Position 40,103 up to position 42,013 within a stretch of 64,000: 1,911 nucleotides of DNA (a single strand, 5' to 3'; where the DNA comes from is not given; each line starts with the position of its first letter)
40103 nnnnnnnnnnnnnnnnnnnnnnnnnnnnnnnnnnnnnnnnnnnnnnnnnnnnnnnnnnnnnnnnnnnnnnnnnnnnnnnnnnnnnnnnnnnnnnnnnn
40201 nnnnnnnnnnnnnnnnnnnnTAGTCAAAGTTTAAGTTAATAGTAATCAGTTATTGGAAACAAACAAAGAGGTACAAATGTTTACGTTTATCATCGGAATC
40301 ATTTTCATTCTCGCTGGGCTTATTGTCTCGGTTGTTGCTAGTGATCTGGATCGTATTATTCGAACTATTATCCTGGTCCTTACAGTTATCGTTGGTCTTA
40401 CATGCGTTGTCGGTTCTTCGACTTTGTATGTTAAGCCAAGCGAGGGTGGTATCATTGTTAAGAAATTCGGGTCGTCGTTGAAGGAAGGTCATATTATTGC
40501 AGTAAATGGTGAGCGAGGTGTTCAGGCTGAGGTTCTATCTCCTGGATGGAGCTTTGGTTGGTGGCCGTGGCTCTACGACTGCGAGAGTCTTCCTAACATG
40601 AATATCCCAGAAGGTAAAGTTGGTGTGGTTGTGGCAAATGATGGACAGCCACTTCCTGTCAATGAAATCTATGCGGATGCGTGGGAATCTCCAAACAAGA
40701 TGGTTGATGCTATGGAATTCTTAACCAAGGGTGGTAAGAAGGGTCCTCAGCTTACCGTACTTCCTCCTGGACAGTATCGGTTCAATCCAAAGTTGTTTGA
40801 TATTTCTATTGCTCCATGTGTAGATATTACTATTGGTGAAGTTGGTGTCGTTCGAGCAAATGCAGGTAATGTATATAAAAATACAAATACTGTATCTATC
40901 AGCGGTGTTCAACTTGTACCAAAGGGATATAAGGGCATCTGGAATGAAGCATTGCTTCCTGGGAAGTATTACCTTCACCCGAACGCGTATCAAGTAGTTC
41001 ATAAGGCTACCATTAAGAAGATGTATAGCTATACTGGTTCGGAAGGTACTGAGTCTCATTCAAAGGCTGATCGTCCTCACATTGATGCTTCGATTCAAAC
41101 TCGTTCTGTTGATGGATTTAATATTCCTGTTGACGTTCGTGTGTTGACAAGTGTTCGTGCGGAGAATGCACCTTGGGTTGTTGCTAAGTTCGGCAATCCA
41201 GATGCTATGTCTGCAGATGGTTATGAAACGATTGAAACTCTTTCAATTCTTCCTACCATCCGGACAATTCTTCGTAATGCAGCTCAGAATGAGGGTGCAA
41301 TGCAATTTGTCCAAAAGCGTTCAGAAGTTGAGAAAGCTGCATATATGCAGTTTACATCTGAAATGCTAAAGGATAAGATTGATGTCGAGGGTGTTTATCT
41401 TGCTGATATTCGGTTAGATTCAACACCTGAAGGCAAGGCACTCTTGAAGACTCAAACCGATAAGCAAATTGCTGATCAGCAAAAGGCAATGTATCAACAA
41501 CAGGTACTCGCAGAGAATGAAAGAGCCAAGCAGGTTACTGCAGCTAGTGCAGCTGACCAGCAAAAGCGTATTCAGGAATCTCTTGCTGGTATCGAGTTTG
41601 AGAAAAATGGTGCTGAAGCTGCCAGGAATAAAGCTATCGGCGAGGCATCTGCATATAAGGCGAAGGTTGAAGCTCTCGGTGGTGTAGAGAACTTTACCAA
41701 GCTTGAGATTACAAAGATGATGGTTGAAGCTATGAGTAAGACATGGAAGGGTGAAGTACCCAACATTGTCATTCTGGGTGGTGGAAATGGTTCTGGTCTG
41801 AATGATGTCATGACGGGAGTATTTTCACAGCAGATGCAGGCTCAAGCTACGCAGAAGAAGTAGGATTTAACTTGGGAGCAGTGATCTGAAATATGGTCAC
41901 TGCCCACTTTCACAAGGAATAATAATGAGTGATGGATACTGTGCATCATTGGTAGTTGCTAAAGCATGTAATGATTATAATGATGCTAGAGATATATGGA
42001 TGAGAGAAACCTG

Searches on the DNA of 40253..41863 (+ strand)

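Call 9: search_dna_similar(query=window:40253-41863:+, collection=phages, mode=near, max_rows=15)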
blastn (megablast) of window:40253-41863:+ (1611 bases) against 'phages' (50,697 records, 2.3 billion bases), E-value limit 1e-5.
No match.

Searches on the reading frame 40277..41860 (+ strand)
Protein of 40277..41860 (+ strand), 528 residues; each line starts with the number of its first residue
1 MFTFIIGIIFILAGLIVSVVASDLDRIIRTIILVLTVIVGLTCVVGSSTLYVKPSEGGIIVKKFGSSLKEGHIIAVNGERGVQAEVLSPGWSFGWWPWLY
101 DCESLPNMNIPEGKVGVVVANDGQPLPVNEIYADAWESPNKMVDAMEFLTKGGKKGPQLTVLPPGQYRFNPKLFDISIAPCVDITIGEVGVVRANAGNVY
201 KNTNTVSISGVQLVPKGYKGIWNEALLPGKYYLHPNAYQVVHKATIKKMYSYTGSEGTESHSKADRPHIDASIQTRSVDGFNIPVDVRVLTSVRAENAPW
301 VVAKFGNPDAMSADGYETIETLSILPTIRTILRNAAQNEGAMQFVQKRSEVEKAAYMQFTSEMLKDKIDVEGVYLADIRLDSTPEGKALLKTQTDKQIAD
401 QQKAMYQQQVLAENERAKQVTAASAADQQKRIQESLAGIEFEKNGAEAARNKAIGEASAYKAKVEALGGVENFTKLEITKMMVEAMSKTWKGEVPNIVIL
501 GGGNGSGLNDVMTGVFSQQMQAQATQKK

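Call 10: search_protein_families(library=pfam, proteins=[window:40277-41860:+], max_evalue=0.01)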
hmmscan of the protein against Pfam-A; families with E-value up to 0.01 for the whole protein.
window:40277-41860:+ (528 aa): 1 family
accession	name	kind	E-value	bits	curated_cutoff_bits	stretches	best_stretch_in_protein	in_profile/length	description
PF01145.31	Band_7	-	1.4e-11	45.2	23.6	1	187-410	6-168/176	SPFH domain / Band 7 family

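Call 11: search_protein_families(library=phrogs, proteins=[window:40277-41860:+], max_evalue=0.001)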
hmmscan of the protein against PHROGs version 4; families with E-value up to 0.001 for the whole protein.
window:40277-41860:+ (528 aa): 1 family
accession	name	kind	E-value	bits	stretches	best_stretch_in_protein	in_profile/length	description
phrog_200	-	other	1.3e-19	71.6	1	210-525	110-373/379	lipoprotein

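Call 14: search_dna_similar(query=window:40277-41860:+, collection=phages, mode=protein, max_rows=20)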
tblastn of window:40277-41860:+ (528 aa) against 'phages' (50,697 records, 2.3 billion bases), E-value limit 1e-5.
Records with a match: 8; places in all: 8; records where one place covers at least 80% of the query: 7.
Best place of each record, by identity: <60% 8.
By first word of the organism name: Vibrio 7; uncultured 1.
By host as written in the record: Vibrio cholerae O1 El Tor 2; Vibrio crassostreae 1; Vibrio sp. sp. F13 1; Vibrio splendidus 1; Vibrio anguillarum VA11 1; Vibrio anguillarum ALA 1; - 1.
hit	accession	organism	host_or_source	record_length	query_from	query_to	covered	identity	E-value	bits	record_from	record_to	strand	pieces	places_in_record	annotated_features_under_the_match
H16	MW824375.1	Vibrio phage 207E48.1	Vibrio crassostreae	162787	47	508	88%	31.9%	1e-46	181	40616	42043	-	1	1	SPFH domain / band 7 family protein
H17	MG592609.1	Vibrio phage 1.244.A._10N.261.54.C3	Vibrio sp. sp. F13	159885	47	505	87%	31.2%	1e-44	175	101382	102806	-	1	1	TMhelix containing protein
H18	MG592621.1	Vibrio phage 1.255.O._10N.286.45.F1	Vibrio splendidus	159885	47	505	87%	31.2%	1e-44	175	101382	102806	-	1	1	coil containing protein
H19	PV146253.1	Vibrio phage SUMAE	Vibrio anguillarum VA11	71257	64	504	84%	28.5%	4e-45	176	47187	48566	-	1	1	hypothetical protein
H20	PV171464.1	Vibrio phage VPALA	Vibrio anguillarum ALA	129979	64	504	84%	28.5%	4e-45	176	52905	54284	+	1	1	hypothetical protein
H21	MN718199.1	Vibrio phage vB_VchM_Kuja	Vibrio cholerae O1 El Tor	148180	64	506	84%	27.4%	7e-40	160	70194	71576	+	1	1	putative membrane protein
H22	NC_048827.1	Vibrio phage vB_VchM_Kuja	Vibrio cholerae O1 El Tor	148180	64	506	84%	27.4%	7e-40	160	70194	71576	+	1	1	hypothetical protein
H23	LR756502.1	uncultured phage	metagenomic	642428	58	466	77%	28.3%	2e-36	150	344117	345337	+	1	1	record has no annotation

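Call 21: find_related_loci(query=window:40277-41860:+, collection=viral_contigs, flank=10000)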
Query window:40277-41860:+ (528 aa) in viral_contigs; peptide patterns used: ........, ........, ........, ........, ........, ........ (x = any residue, [..] = any of these).
1 stretches matched a pattern, but none encodes a relative of the query by tblastn (E <= 1e-3).

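Call 49: find_homologous_proteins(query=window:40277-41860:+, max_evalue=1e-10)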
Query window:40277-41860:+ (528 aa): 274 proteins with E <= 1e-10 among 8000 candidates; the best 120 are listed.
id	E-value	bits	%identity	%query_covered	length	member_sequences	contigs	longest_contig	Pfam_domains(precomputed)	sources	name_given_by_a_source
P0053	0.0e+0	1177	100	100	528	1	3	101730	PF01145.32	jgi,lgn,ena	-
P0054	9.3e-233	791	67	99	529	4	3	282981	PF01145.32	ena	-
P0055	1.9e-226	771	68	93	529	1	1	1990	PF01145.32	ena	-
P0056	4.3e-226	769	65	99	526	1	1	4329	PF01145.32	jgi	jgi:hypothetical protein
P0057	7.7e-225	765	65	100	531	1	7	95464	PF01145.32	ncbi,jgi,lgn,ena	jgi:regulator of protease activity HflC (stomatin/prohibitin superfamily)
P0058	8.8e-220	749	63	99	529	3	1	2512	PF01145.32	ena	-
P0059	5.1e-217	740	63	99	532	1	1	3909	PF01145.32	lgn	-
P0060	1.3e-199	682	68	84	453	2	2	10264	PF01145.32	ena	-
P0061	1.0e-195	669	58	98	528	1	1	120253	PF01145.32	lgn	-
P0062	1.8e-193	662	56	100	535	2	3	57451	PF01145.32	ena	-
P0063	2.1e-193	662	82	70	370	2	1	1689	PF01145.32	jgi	jgi:hypothetical protein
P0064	2.4e-193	661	57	99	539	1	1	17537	PF01145.32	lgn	-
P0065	2.4e-193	661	58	93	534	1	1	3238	PF01145.32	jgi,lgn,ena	-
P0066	1.2e-191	656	62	88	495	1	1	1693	PF01145.32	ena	-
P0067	6.7e-191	653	58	90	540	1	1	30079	PF01145.32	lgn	-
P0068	4.0e-189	648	59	92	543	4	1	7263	PF01145.32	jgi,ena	-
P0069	5.3e-187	640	56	98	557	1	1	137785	PF01145.32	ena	-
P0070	5.2e-186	637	56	99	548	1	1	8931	PF01145.32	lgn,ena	-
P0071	3.4e-183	628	55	99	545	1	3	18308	PF01145.32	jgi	jgi:hypothetical protein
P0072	7.3e-182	624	54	99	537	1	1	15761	PF01145.32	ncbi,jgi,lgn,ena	-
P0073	4.5e-179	614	55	98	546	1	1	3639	PF01145.32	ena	-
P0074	4.0e-177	608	53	98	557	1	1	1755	PF01145.32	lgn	-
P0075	2.1e-176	606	56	92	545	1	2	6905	PF01145.32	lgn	-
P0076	1.7e-175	603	52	98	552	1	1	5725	PF01145.32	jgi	-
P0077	2.8e-175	602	52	98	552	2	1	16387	PF01145.32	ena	-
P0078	3.9e-175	601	54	98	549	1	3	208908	PF01145.32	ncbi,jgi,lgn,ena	jgi:hypothetical protein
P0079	1.3e-174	600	52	100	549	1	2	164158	PF01145.32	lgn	-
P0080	3.9e-174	598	54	99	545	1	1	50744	PF01145.32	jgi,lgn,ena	-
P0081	7.7e-172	590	56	91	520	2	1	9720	PF01145.32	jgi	jgi:hypothetical protein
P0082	8.5e-171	587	55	87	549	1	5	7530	PF01145.32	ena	-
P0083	1.2e-170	587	65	79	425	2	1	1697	PF01145.32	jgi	-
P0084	1.8e-162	560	55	88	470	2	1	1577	PF01145.32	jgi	jgi:hypothetical protein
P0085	2.7e-156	539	51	92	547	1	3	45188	PF01145.32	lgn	-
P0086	6.9e-152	525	47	95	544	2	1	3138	PF01145.32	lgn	-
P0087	6.4e-147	508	46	99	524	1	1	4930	PF01145.32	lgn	-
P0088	3.4e-145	503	46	100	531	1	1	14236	PF01145.32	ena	-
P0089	2.6e-144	500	45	96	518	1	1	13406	PF01145.32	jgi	-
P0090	2.1e-143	497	45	100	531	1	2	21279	PF01145.32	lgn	-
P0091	1.9e-142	494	45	98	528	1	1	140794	PF01145.32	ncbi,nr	ncbi:MAG: hypothetical protein MK193_04040 [Lentisphaeria bacterium]|nr:hypothetical protein [Lentis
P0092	2.0e-140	487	44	99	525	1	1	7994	PF01145.32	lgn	-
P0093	1.4e-139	484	44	100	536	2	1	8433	PF01145.32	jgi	jgi:hypothetical protein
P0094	2.2e-139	483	46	94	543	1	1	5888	PF01145.32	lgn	-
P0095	3.1e-139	483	43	93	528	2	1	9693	PF01145.32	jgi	jgi:regulator of protease activity HflC (stomatin/prohibitin superfamily)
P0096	5.7e-139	482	44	100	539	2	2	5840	PF01145.32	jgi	jgi:uncharacterized membrane protein YqiK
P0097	9.4e-139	481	45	95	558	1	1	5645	PF01145.32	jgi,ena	-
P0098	2.3e-138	480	45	94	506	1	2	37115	PF01145.32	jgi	jgi:uncharacterized membrane protein YqiK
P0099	6.8e-138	479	45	98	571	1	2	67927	PF01145.32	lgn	-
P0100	7.8e-138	478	43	98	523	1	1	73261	PF01145.32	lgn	-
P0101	2.5e-137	477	45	95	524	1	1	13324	PF01145.32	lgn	-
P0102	2.7e-137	477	41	98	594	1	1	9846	PF01145.32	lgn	-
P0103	3.4e-137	476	45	93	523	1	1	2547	PF01145.32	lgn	-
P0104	6.6e-137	475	45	93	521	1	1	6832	PF01145.32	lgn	-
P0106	9.4e-136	471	45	93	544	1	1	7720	PF01145.32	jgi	jgi:regulator of protease activity HflC (stomatin/prohibitin superfamily)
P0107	2.2e-135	470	44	88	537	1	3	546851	PF01145.32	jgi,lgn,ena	-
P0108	3.4e-135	470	43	98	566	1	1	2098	PF01145.32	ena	-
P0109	6.0e-134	465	42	97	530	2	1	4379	PF01145.32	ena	-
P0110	4.1e-133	463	43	98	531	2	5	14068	PF01145.32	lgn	-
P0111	4.5e-133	463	45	99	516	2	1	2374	PF01145.32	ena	-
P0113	2.7e-131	457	44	95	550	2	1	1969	PF01145.32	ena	-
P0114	2.1e-130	454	42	95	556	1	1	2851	PF01145.32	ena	-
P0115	6.5e-130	452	46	93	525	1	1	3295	PF01145.32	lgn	-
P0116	1.1e-129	451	44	98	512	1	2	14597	PF01145.32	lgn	-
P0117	7.6e-129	449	43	100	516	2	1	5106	PF01145.32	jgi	jgi:regulator of protease activity HflC (stomatin/prohibitin superfamily)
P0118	1.4e-128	448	42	95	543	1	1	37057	PF01145.32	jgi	jgi:regulator of protease activity HflC (stomatin/prohibitin superfamily)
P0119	1.5e-128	448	47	87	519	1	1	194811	PF01145.32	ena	-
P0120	1.1e-127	445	43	95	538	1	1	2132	PF01145.32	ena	-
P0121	5.2e-127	443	42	98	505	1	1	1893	PF01145.32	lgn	-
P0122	7.1e-127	442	43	100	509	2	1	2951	PF01145.32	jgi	jgi:regulator of protease activity HflC (stomatin/prohibitin superfamily)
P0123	2.1e-126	441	43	94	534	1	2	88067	PF01145.32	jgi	jgi:hypothetical protein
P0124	2.3e-126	440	42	99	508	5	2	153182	PF01145.32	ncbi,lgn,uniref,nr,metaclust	ncbi:Band 7 protein [Lentisphaera araneosa HTCC2155]|uniref:Band 7 protein n=1 Tax=Lentisphaera aran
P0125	3.4e-126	440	42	98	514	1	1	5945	PF01145.32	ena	-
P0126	1.9e-125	437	41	98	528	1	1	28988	PF01145.32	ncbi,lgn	-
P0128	1.0e-123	432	43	96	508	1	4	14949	PF01145.32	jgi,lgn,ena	jgi:regulator of protease activity HflC (stomatin/prohibitin superfamily)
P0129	1.6e-122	428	44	91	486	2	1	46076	PF01145.32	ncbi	-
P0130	3.8e-122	427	39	98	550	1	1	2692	PF01145.32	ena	-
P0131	1.7e-121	424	42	96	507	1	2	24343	PF01145.32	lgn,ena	-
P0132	2.0e-121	424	43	95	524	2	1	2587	PF01145.32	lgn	-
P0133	2.4e-121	424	41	96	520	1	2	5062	PF01145.32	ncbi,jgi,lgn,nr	ncbi:MAG: SPFH domain-containing protein [Planctomycetota bacterium]|jgi:regulator of protease activ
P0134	2.6e-119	417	40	93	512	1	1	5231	PF01145.32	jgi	-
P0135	3.7e-119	417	40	100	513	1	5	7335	PF01145.32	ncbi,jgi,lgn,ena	jgi:regulator of protease activity HflC (stomatin/prohibitin superfamily)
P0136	5.6e-119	416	41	100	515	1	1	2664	PF01145.32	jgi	jgi:uncharacterized membrane protein YqiK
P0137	1.2e-115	405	41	97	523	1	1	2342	PF01145.32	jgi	jgi:regulator of protease activity HflC (stomatin/prohibitin superfamily)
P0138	1.7e-114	401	40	100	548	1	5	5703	PF01145.32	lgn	-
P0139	2.3e-114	401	38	99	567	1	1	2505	PF01145.32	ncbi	-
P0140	3.2e-114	400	40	100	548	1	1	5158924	PF01145.32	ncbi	ncbi:MAG: SPFH domain-containing protein [Nibricoccus sp.]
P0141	5.5e-112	393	52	69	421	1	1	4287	PF01145.32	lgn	-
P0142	3.2e-111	391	58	64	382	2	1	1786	PF01145.32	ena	-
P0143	4.9e-111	390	38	100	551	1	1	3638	PF01145.32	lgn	-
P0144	6.9e-111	389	39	96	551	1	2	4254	PF01145.32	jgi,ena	-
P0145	2.3e-109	384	40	95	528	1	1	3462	PF01145.32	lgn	-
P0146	3.5e-109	384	40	94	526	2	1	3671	PF01145.32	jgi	jgi:uncharacterized membrane protein YqiK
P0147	7.8e-108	379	42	90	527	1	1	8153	PF01145.32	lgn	-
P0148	1.4e-107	379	39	100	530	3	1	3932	PF01145.32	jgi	-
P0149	2.0e-107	378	43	82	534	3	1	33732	PF01145.32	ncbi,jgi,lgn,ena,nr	ncbi:MAG TPA: SPFH domain-containing protein [Planctomycetota bacterium]|nr:SPFH domain-containing p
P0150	3.4e-107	377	40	96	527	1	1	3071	PF01145.32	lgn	-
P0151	1.4e-103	365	38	98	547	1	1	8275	PF01145.32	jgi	jgi:hypothetical protein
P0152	5.2e-98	347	44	75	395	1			PF01145.32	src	-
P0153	6.2e-98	347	39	93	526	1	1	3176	PF01145.32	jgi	jgi:regulator of protease activity HflC (stomatin/prohibitin superfamily)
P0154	1.6e-92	329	36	91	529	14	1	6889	PF01145.32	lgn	-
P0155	2.5e-86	308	30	89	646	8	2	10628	PF01145.32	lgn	-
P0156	5.1e-86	307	31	85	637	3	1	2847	PF01145.32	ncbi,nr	ncbi:MAG TPA: SPFH domain-containing protein, partial [Acidobacteriota bacterium]|nr:SPFH domain-con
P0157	7.0e-86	307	37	93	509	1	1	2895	PF01145.32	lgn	-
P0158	2.4e-85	305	31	84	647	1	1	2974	PF01145.32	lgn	-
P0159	1.2e-83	300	29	84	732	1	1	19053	PF01145.32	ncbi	ncbi:MAG: SPFH domain-containing protein [Candidatus Saccharibacteria bacterium]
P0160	1.9e-83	299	55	52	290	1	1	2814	PF01145.32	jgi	-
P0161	1.7e-81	293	36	91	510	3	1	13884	PF01145.32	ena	-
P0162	8.0e-81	290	31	81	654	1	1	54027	PF01145.32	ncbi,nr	ncbi:MAG: hypothetical protein K1Y36_19745 [Blastocatellia bacterium]|nr:hypothetical protein [Blast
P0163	2.2e-79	285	32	82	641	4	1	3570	PF01145.32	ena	-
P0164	3.6e-79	285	43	69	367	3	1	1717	PF01145.32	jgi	jgi:regulator of protease activity HflC (stomatin/prohibitin superfamily)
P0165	1.5e-78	283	36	93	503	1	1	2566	PF01145.32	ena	-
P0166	2.7e-78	282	37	90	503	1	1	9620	PF01145.32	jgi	-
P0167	5.9e-78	281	36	93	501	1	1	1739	PF01145.32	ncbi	-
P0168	8.6e-78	280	39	83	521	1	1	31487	PF01145.32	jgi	jgi:uncharacterized membrane protein YqiK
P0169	3.8e-77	278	36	90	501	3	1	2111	PF01145.32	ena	-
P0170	1.0e-76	277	36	91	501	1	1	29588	PF01145.32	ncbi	-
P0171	1.2e-76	277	36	89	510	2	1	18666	PF01145.32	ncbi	-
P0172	1.4e-76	276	36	93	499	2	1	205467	PF01145.32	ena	-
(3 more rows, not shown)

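Call 50: find_encoding_contigs(protein=P0054, flank=10000, max_places=1)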
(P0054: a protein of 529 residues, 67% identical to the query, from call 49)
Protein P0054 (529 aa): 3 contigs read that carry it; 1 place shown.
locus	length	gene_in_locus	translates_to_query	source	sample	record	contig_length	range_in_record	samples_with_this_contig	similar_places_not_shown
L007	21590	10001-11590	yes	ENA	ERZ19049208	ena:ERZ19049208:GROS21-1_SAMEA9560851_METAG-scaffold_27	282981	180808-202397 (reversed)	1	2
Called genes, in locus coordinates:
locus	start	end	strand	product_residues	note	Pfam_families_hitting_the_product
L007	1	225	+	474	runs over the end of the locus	PF00909:Ammonium_transp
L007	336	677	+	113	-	PF00543:P-II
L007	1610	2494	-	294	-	PF02826:2-Hacid_dh_C (weak), PF03446:NAD_binding_2, PF03807:F420_oxidored, PF14833:NAD_binding_11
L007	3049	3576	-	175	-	PF01227:GTP_cyclohydroI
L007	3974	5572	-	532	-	PF00890:FAD_binding_2, PF01266:DAO (faint), PF02910:Succ_DH_flav_C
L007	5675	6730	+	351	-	PF01118:Semialdhyde_dh, PF02774:Semialdhyde_dhC, PF22698:Semialdhyde_dhC_1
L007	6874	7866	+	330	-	PF02195:ParB_N, PF17762:HTH_ParB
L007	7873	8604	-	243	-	PF01396:Zn_ribbon_Top1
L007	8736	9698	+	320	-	PF04389:Peptidase_M28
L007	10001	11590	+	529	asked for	PF01145:Band_7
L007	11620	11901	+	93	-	-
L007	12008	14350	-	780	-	PF01257:2Fe-2S_thioredx, PF01512:Complex1_51K, PF10589:NADH_4Fe-4S, PF00037:Fer4 (weak), PF12838:Fer4_7, PF13187:Fer4_9 (weak), PF13237:Fer4_10 (weak), PF14697:Fer4_21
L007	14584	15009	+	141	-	PF14489:QueF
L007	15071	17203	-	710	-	PF13089:PP_kinase_N, PF02503:PP_kinase, PF17941:PP_kinase_C_1, PF13091:PLDc_2 (faint), PF13090:PP_kinase_C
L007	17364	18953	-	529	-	PF02541:Ppx-GppA, PF24391:HD-CE (faint), PF21447:Ppx-GppA_III, PF01966:HD (weak)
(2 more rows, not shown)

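Call 51: find_encoding_contigs(protein=P0078, flank=10000, max_places=1)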
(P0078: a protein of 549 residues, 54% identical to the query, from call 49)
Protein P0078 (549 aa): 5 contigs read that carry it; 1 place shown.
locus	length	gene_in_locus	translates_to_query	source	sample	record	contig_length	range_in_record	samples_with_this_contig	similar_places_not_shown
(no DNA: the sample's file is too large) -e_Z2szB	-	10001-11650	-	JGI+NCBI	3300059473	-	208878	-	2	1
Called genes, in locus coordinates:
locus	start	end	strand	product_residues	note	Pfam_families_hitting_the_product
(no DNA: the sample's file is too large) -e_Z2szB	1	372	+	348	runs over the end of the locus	-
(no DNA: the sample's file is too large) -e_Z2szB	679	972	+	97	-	PF01381:HTH_3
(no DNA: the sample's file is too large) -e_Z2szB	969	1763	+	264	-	-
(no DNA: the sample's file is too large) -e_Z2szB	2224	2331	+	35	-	-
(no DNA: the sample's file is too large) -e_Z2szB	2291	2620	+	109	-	PF28597:T2SSF_N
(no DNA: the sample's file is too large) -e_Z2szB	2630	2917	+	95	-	-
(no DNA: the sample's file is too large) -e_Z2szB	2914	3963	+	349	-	PF00226:DnaJ (weak), PF00069:Pkinase (weak)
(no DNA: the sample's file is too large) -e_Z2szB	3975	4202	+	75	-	-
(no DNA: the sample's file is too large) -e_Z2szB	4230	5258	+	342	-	-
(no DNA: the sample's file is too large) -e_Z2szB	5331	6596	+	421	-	PF00709:Adenylsucc_synt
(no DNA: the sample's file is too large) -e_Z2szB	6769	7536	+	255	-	PF25283:DUF7873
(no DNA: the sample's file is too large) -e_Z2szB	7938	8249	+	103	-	-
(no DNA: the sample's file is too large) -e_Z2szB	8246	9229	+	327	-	PF01073:3Beta_HSD, PF01370:Epimerase, PF02719:Polysacc_synt_2, PF04321:RmlD_sub_bind, PF05368:NmrA, PF13460:NAD_binding_10, PF16363:GDP_Man_Dehyd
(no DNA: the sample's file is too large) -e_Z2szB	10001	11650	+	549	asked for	PF01145:Band_7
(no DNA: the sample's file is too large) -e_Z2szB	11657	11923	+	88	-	-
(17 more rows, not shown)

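Call 54: find_encoding_contigs(protein=P0057, flank=10000, max_places=1)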
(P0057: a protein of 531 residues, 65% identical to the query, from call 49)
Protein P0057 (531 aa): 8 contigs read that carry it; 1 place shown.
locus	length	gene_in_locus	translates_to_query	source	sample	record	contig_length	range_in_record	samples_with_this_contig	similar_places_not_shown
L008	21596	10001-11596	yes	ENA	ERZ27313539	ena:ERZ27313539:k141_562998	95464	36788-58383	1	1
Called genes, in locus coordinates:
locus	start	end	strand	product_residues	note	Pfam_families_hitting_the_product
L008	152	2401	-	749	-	PF00535:Glycos_transf_2, PF13506:Glyco_transf_21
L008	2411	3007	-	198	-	-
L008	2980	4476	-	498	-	PF04349:MdoG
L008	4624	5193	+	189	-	-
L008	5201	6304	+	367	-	-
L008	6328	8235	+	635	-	PF14237:GYF_2 (faint)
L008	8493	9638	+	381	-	PF01408:GFO_IDH_MocA, PF02894:GFO_IDH_MocA_C, PF22725:GFO_IDH_MocA_C3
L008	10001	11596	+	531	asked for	PF01145:Band_7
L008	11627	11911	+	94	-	-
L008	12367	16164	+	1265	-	PF02463:SMC_N, PF13175:AAA_15, PF13304:AAA_21 (faint), PF13476:AAA_23, PF06470:SMC_hinge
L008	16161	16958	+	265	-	PF00459:Inositol_P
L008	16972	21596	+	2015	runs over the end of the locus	PF13715:CarbopepD_reg_2 (faint), PF13620:CarboxypepD_reg (weak)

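Call 55: find_encoding_contigs(protein=P0061, flank=10000, max_places=1)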
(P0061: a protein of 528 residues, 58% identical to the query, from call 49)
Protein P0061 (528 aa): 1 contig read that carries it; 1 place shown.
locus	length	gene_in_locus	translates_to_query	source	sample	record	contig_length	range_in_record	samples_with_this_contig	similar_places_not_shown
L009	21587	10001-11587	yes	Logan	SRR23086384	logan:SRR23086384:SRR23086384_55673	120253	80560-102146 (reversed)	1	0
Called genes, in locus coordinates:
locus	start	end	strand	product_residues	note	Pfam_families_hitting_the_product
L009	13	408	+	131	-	-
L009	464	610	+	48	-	-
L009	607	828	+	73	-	-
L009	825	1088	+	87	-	-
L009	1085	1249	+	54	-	-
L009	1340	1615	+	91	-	-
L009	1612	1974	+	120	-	-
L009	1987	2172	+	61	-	-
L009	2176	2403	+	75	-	-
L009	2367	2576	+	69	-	-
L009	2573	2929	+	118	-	-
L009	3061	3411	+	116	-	-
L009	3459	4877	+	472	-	-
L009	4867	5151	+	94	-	-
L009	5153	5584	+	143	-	-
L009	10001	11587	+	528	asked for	PF01145:Band_7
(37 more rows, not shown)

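Call 88: find_related_loci(query=A4, collection=genome_contigs, flank=3000)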
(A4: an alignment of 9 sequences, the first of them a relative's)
Query A4 (528 aa) in genome_contigs; peptide patterns used: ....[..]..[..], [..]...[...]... (x = any residue, [..] = any of these).
47 stretches matched a pattern; 2 encode a relative of the query (tblastn E <= 1e-3); 2 distinct loci.
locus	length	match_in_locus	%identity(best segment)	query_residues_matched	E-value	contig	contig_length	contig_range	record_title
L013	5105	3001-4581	65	1-526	0e+0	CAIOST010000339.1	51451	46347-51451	uncultured bacterium isolate Loclat_bin-14761 genome assembly, contig: bin-14761:339/406, whole genome shotgun sequence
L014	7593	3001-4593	58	1-527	0e+0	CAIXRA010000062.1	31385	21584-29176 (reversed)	MAG: uncultured Lentisphaerae bacterium isolate KTt_bin-2595 genome assembly, contig: bin-2595:62/82, whole genome shotg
